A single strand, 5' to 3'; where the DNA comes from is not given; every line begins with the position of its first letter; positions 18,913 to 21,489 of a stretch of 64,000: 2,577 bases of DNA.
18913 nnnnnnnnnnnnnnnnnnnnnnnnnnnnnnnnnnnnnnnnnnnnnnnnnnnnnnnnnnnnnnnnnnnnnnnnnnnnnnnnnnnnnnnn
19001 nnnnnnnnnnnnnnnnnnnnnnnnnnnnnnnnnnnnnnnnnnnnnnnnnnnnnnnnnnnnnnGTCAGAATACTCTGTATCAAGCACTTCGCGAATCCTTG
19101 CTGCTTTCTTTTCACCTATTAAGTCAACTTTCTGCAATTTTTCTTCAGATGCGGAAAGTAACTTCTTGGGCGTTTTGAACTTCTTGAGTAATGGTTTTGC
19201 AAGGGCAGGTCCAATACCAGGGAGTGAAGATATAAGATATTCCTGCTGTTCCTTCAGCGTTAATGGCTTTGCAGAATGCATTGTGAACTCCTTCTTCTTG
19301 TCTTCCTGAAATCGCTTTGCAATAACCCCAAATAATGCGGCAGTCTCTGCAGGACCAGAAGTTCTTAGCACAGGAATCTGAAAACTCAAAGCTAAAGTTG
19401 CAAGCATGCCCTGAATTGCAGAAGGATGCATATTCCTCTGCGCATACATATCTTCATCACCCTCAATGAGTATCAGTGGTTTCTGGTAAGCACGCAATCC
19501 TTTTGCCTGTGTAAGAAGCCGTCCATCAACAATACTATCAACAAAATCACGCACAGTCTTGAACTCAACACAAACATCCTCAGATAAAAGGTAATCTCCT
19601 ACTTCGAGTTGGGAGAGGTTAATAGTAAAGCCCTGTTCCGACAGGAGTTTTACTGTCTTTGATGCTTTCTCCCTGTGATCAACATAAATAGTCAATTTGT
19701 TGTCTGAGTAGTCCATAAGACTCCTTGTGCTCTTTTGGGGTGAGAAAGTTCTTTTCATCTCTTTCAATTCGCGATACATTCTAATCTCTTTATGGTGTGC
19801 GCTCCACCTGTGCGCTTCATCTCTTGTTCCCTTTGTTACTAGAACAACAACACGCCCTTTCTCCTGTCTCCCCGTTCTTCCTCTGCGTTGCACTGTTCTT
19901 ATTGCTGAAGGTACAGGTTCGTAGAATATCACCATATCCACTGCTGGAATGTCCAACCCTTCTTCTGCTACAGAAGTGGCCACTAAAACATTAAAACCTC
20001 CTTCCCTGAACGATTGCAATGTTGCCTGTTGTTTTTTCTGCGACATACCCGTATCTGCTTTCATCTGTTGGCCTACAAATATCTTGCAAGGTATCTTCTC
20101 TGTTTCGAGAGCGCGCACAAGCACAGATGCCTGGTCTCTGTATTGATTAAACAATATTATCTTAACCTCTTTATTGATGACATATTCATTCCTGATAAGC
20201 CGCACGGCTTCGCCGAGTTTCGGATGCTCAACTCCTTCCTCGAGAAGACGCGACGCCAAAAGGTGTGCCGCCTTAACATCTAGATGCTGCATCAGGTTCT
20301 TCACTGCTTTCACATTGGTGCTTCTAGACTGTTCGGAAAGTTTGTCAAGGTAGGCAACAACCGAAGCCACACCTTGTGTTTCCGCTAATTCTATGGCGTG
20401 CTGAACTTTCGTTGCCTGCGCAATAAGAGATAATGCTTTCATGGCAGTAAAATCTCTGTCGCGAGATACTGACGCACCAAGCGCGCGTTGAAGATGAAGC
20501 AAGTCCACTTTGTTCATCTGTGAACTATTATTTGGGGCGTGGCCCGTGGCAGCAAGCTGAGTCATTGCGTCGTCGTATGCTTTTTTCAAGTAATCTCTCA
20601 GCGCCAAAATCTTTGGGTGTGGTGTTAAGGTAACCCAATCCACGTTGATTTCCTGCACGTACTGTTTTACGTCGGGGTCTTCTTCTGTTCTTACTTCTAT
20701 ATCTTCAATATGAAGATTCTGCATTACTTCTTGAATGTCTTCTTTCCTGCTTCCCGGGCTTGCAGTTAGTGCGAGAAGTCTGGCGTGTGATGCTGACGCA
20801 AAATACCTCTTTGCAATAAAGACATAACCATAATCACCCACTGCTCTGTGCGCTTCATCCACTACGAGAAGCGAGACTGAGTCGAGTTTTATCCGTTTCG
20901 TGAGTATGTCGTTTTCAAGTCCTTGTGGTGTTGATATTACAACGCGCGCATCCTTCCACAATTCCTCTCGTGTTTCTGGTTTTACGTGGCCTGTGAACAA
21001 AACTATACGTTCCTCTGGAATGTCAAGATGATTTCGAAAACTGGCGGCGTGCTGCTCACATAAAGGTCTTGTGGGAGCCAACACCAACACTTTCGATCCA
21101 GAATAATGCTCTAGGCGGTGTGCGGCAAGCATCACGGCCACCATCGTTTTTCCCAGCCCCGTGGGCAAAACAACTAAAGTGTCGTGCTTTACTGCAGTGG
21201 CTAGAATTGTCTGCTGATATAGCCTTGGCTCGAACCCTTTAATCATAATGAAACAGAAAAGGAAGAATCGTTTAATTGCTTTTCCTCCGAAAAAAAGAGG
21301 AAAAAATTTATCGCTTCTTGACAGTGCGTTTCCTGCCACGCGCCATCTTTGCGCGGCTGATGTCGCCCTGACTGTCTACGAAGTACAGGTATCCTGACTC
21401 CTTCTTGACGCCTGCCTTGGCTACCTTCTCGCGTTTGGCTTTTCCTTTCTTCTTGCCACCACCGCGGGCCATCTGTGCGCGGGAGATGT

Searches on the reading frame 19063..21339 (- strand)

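Call 23: search_protein_families(library=pfam, proteins=[window:19063-21339:-], max_evalue=0.001)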
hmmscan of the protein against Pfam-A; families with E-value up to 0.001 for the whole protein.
window:19063-21339:- (759 aa): 11 families
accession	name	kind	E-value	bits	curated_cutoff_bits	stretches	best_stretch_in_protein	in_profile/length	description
PF02732.21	ERCC4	-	4.5e-28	98.3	24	1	553-669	1-136/140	ERCC4 domain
PF00270.35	DEAD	-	4.2e-27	95.3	26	1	41-198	3-163/167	DEAD/DEAH box helicase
PF00271.37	Helicase_C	-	1.6e-24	86.7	23.5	1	385-491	9-108/110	Helicase conserved C-terminal domain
PF04851.21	ResIII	-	1.4e-22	80.8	22.5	1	37-195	3-162/164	Type III restriction enzyme, res subunit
PF21210.2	RNA_helicase_helical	-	1.8e-15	57.4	27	1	255-356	4-104/108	Putative ATP-dependent RNA helicase, helical bundle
PF14520.12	HHH_5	-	1.1e-10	42.3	27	1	704-753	5-55/57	Helix-hairpin-helix domain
PF12826.13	HHH_2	-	2.9e-08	34.2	27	1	705-755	7-57/64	Helix-hairpin-helix motif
PF18766.7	SWI2_SNF2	-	1.4e-05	25.3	26.7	1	60-200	27-160/221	SWI2/SNF2 ATPase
PF00176.29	SNF2-rel_dom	-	1.4e-05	24.8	24.9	1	60-166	26-137/290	SNF2-related domain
PF00633.29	HHH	-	2.5e-05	24.3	24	0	727-751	5-29/30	Helix-hairpin-helix motif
PF22590.2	Cas3-like_C_2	-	7.2e-05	23.5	27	1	408-493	19-105/106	CRISPR-associated nuclease/helicase Cas3, C-terminal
